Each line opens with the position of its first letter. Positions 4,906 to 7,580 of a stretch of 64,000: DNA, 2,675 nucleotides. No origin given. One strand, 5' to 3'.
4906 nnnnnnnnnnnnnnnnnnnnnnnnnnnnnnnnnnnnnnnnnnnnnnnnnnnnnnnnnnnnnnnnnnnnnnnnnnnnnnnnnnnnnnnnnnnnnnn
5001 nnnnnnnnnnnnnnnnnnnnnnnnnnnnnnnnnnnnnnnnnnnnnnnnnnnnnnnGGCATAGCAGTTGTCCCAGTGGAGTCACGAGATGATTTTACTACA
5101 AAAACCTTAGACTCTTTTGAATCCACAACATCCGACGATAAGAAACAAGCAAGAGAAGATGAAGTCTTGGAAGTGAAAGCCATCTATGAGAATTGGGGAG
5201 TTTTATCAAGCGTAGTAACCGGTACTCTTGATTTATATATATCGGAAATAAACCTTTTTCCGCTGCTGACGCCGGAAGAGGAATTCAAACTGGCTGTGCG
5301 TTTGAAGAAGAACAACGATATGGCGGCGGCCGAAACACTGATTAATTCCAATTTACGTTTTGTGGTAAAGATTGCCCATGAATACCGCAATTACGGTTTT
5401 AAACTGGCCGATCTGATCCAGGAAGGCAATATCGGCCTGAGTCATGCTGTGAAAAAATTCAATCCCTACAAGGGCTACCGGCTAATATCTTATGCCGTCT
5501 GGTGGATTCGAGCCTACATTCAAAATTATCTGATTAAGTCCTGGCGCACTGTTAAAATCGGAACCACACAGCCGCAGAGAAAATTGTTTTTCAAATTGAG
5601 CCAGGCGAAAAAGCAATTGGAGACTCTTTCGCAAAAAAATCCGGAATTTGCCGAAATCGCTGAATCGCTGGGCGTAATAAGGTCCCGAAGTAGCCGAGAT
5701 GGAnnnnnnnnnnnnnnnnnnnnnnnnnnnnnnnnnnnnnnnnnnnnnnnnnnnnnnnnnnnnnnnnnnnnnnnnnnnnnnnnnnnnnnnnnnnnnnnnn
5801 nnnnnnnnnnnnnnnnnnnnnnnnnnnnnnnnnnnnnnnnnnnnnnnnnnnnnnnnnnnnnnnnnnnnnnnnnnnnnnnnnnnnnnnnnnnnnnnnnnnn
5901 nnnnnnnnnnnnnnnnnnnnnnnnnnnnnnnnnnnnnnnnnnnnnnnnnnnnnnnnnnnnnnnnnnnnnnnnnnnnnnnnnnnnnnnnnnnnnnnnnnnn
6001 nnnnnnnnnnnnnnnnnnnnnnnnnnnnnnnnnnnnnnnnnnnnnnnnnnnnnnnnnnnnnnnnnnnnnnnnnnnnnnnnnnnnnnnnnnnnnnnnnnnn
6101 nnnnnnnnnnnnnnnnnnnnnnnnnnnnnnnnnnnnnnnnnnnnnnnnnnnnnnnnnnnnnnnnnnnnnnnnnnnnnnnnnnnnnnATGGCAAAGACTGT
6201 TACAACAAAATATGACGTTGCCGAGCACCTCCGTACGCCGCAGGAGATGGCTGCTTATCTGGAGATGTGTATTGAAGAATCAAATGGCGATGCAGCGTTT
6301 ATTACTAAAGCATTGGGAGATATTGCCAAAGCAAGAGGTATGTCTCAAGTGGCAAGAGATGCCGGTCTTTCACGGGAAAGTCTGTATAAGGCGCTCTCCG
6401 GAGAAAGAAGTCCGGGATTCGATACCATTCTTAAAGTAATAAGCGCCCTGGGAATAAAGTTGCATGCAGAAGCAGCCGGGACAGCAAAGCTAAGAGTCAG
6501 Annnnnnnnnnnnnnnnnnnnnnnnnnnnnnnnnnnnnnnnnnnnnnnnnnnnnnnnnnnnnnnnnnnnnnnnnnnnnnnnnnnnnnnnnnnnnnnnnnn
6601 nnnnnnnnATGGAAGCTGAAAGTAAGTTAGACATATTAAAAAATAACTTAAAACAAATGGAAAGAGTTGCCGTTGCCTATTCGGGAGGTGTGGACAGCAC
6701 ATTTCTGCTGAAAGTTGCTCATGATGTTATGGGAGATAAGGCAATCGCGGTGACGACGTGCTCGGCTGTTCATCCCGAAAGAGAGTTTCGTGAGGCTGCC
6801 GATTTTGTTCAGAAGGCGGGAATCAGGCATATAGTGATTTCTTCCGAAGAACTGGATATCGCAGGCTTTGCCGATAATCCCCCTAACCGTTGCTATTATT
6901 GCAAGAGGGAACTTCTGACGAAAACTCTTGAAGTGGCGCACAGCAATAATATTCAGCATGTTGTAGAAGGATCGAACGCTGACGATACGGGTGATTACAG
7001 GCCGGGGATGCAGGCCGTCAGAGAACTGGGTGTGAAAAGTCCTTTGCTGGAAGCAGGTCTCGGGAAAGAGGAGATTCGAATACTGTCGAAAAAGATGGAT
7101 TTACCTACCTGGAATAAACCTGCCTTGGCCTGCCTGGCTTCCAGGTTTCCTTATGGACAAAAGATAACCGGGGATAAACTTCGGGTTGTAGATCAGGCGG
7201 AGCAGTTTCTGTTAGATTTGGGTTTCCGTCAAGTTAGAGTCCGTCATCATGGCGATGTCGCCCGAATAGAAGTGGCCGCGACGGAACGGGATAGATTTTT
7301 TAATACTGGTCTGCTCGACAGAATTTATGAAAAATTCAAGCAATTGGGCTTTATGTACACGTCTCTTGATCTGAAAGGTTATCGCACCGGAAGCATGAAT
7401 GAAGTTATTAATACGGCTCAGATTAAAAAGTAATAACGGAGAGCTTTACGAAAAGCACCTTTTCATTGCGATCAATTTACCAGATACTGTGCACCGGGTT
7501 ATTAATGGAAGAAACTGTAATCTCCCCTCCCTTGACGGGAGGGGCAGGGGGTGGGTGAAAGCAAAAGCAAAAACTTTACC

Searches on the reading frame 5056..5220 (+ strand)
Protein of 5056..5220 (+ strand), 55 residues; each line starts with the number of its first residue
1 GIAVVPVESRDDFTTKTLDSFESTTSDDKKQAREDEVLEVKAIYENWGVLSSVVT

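Call 44: find_related_loci(query=window:5056-5220:+, collection=metagenome_contigs, flank=6000)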
Query window:5056-5220:+ (55 aa) in metagenome_contigs; peptide patterns used: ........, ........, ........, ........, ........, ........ (x = any residue, [..] = any of these).
600 stretches matched a pattern, but none encodes a relative of the query by tblastn (E <= 1e-3).

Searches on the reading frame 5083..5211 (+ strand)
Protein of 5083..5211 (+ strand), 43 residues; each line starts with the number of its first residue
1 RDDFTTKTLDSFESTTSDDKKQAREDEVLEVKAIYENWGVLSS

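Call 81: find_homologous_proteins(query=window:5083-5211:+, max_evalue=1)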
Query window:5083-5211:+: no candidate shares three 5-residue words with the query. No homologue found.

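Call 91: search_protein_families(library=pfam, proteins=[window:5086-5208:+], max_evalue=1)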
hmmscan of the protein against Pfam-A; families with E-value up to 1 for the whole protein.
window:5086-5208:+ (41 aa): 1 family
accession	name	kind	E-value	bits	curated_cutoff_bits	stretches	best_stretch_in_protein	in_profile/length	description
PF20166.3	ATG4_LIR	-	0.72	10.8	24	1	2-25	1-25/29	ATG4, F-type LIR motif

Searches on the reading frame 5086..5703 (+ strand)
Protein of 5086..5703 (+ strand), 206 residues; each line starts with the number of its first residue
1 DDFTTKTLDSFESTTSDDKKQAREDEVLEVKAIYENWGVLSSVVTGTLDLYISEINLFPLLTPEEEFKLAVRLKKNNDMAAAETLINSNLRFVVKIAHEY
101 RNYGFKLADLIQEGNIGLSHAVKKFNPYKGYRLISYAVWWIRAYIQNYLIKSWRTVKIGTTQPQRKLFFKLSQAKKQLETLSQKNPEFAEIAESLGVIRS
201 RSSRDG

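Call 15: find_homologous_proteins(query=window:5086-5703:+, max_evalue=0.001)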
Query window:5086-5703:+ (206 aa): 8000 proteins with E <= 0.001 among 8000 candidates; the best 120 are listed.
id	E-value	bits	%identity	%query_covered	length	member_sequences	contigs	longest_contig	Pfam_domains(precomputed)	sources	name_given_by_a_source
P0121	3.0e-89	316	95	75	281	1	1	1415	PF04545.23,PF00140.26,PF04542.21,PF04539.23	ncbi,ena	-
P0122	3.0e-89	316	95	75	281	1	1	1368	PF04545.23,PF00140.26,PF04542.21,PF04539.23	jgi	-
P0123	2.2e-88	313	94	75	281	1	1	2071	PF04545.23,PF00140.26,PF04542.21,PF04539.23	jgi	jgi:RNA polymerase sigma-32 factor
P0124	2.8e-88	313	94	75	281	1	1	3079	PF04545.23,PF00140.26,PF04542.21,PF04539.23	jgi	-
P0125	4.7e-88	312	94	75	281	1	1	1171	PF04545.23,PF00140.26,PF04542.21,PF04539.23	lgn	-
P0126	4.7e-88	312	94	75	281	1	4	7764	PF04545.23,PF00140.26,PF04542.21,PF04539.23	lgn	-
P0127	7.0e-88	311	94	75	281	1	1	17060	PF04545.23,PF00140.26,PF04542.21,PF04539.23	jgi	jgi:RNA polymerase sigma-32 factor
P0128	7.6e-88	311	94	75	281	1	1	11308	PF04545.23,PF00140.26,PF04542.21,PF04539.23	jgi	jgi:RNA polymerase sigma-32 factor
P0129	3.1e-87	309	94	75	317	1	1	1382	PF04545.23,PF00140.26,PF04542.21,PF04539.23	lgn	-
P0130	3.6e-87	309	93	75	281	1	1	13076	PF04545.23,PF00140.26,PF04542.21,PF04539.23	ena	-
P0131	4.0e-87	309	94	75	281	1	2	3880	PF04545.23,PF00140.26,PF04542.21,PF04539.23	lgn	-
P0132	4.1e-87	309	94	75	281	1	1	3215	PF04545.23,PF00140.26,PF04542.21,PF04539.23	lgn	-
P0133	7.4e-87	308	92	75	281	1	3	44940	PF04545.23,PF00140.26,PF04542.21,PF04539.23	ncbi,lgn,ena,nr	ncbi:MAG: RNA polymerase sigma factor RpoH [Deltaproteobacteria bacterium HGW-Deltaproteobacteria-12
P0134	7.5e-87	308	92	75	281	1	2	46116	PF04545.23,PF00140.26,PF04542.21,PF04539.23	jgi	jgi:RNA polymerase sigma-32 factor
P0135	1.7e-86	307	92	75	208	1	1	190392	PF00140.26,PF04542.21,PF04539.23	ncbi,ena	-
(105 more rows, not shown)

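Call 17: find_encoding_contigs(protein=P0121, flank=3000, max_places=3)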
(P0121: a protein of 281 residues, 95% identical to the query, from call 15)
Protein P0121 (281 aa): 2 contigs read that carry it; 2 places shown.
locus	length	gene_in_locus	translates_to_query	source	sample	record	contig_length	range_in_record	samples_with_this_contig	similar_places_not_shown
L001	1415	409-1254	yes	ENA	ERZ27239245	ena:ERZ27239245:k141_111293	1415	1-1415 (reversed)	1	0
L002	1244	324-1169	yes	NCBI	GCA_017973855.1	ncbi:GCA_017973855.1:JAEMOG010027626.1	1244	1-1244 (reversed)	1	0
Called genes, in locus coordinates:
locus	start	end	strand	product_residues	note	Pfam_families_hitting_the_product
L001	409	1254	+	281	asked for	PF00140:Sigma70_r1_2, PF04542:Sigma70_r2, PF04539:Sigma70_r3 (weak), PF04545:Sigma70_r4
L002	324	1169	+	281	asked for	PF00140:Sigma70_r1_2, PF04542:Sigma70_r2, PF04539:Sigma70_r3 (weak), PF04545:Sigma70_r4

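Call 18: find_encoding_contigs(protein=P0133, flank=4000, max_places=3)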
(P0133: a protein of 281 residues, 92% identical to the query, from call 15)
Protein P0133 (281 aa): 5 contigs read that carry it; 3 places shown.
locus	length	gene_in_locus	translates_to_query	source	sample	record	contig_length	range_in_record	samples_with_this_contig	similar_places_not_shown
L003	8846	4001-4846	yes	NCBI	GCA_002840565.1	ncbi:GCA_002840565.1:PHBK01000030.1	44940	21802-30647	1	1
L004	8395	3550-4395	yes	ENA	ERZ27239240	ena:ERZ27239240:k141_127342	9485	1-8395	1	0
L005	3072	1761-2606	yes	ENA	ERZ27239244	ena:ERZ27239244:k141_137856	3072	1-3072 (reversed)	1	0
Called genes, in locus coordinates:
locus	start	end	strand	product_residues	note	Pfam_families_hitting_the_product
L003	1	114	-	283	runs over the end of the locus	PF01435:Peptidase_M48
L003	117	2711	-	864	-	PF02861:Clp_N, PF23569:NBD_SMAX1, PF00004:AAA, PF17871:AAA_lid_9, PF00004:AAA, PF07724:AAA_2, PF07728:AAA_5, PF10431:ClpB_D2-small, +8 more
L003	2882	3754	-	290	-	PF21755:DacZ_P, PF02457:DAC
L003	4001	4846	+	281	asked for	PF00140:Sigma70_r1_2, PF04542:Sigma70_r2, PF04539:Sigma70_r3 (weak), PF04545:Sigma70_r4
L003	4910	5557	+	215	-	PF00440:TetR_N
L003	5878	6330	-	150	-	PF13577:SnoaL_4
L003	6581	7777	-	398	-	PF13433:Peripla_BP_5 (weak), PF13458:Peripla_BP_6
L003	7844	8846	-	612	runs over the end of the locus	PF00501:AMP-binding, PF23562:AMP-binding_C_3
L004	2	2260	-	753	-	?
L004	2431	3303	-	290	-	PF21755:DacZ_P, PF02457:DAC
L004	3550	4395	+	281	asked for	PF00140:Sigma70_r1_2, PF04542:Sigma70_r2, PF04539:Sigma70_r3 (weak), PF04545:Sigma70_r4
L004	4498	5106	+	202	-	PF00440:TetR_N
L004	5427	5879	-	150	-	PF13577:SnoaL_4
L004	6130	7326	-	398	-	PF13433:Peripla_BP_5 (weak), PF13458:Peripla_BP_6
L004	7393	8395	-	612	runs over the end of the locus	PF00501:AMP-binding, PF23562:AMP-binding_C_3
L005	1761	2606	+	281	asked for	PF00140:Sigma70_r1_2, PF04542:Sigma70_r2, PF04539:Sigma70_r3 (weak), PF04545:Sigma70_r4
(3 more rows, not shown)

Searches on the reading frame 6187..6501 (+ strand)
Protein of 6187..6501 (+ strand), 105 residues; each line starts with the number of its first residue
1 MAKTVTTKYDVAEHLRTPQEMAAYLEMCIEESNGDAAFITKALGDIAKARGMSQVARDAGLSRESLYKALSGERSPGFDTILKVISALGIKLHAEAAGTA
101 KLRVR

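Call 3: search_protein_families(library=pfam, proteins=[window:6187-6501:+], max_evalue=0.01)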
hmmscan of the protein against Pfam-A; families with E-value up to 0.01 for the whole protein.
window:6187-6501:+ (105 aa): 4 families
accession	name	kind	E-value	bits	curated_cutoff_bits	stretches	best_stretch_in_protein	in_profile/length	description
PF21716.3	dnstrm_HI1420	-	4.3e-30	103.9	27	1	6-95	2-89/90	Probable addiction module antidote protein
PF01381.28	HTH_3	-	1.4e-08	35.1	23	1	48-92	6-52/55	Helix-turn-helix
PF13443.12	HTH_26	-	0.00053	20.6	22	1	53-92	14-54/63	Cro/C1-type HTH DNA-binding domain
PF13560.12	HTH_31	-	0.0016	19.1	27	1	53-90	18-56/64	Helix-turn-helix domain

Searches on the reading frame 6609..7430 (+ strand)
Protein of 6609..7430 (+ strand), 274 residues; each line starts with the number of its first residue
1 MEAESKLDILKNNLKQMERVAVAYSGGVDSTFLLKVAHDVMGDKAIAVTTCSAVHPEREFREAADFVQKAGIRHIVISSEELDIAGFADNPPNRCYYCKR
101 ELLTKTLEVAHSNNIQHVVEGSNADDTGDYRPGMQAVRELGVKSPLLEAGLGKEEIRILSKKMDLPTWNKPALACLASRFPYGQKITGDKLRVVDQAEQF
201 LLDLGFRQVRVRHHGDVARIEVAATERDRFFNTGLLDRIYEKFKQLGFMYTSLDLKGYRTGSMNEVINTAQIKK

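Call 3: search_protein_families(library=pfam, proteins=[window:6609-7430:+], max_evalue=0.01)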
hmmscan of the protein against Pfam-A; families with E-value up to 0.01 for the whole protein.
window:6609-7430:+ (274 aa): 5 families
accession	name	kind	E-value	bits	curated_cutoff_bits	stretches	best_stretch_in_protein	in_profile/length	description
PF02540.23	NAD_synthase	-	1.3e-05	24.9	21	1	8-81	7-83/242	NAD synthase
PF01171.26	ATP_bind_3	-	6.1e-05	23.3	27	1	20-84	2-68/182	PP-loop family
PF06508.19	QueC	-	0.00082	19.4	22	1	22-80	4-61/210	Queuosine biosynthesis protein QueC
PF00733.27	Asn_synthase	-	0.0012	19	21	1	11-81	11-81/354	Asparagine synthase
PF00764.25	Arginosuc_synth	-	0.0022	18.5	27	1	19-79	1-61/162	Arginosuccinate synthase N-terminal HUP domain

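Call 32: find_related_loci(query=window:6609-7430:+, collection=genome_contigs, flank=10000)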
Query window:6609-7430:+ (274 aa) in genome_contigs; peptide patterns used: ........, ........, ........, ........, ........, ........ (x = any residue, [..] = any of these).
599 stretches matched a pattern (row limit reached: there are more); 294 encode a relative of the query (tblastn E <= 1e-3); the best 80 are kept; 80 distinct loci.
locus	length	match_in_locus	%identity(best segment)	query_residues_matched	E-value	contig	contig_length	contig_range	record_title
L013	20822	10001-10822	84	1-274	1e-161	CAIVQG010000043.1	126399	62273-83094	MAG: uncultured delta proteobacterium isolate AlinenLipids_bin-4002 genome assembly, contig: bin-4002:43/83, whole genom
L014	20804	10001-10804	82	1-268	1e-152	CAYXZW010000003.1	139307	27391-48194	MAG TPA_asm: uncultured Smithella sp. isolate SRP302447_co2_126 genome assembly, contig: NODE_400_length_139307_cov_12.4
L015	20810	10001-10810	79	1-270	2e-150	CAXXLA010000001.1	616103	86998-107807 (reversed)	MAG: Smithellaceae bacterium isolate 28a06b0b-966f-4d1b-b133-abbbdd0ba6e7 genome assembly, contig: contig_1, whole genom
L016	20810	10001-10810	80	1-270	5e-150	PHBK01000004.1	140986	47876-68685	MAG: Deltaproteobacteria bacterium HGW-Deltaproteobacteria-12 bjp_ig2069_scaffold_101, whole genome shotgun sequence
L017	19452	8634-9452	79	1-273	4e-149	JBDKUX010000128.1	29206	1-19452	MAG: Smithella sp. isolate 8_bin.29 c_000001303173, whole genome shotgun sequence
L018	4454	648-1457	72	1-270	6e-139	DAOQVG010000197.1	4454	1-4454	MAG TPA_asm: Smithellaceae bacterium isolate AMR_MDS_1094 NODE_21818_length_4454_cov_4.826324, whole genome shotgun sequ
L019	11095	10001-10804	59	1-268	4e-111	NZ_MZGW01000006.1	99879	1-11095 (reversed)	Alkalithermobacter paradoxus strain DSM 7309 CLOTH_contig000006, whole genome shotgun sequence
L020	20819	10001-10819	59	1-273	4e-110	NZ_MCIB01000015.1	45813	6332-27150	Thermohalobacter berrensis strain CTT3 contig_22, whole genome shotgun sequence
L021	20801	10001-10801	58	1-267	3e-107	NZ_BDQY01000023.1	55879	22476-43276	Tepidibacter mesophilus strain JCM 16806 NODE_23, whole genome shotgun sequence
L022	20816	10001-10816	57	1-272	5e-107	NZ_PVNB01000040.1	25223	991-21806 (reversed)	Orenia metallireducens strain MSL40 Ga0139028_140, whole genome shotgun sequence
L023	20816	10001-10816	55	1-273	1e-103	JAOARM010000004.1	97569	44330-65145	MAG: Vallitalea sp. isolate McD1.14 contig_6905, whole genome shotgun sequence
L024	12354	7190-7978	58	5-267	5e-101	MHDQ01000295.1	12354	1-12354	MAG: Nitrospinae bacterium RIFCSPLOWO2_12_FULL_45_22 rifcsplowo2_12_scaffold_7221, whole genome shotgun sequence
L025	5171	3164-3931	59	10-265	4e-100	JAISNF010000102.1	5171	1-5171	MAG: Planctomycetaceae bacterium isolate Im510_bin74 k119_1036144, whole genome shotgun sequence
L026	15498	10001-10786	56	4-267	3e-99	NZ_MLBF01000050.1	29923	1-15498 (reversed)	Desulfosporosinus metallidurans strain OL contig00050, whole genome shotgun sequence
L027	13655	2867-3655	58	6-268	4e-99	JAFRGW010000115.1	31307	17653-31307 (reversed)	MAG: Eubacterium sp. isolate RGIG2458 Goat_Jejunum-1__c276377, whole genome shotgun sequence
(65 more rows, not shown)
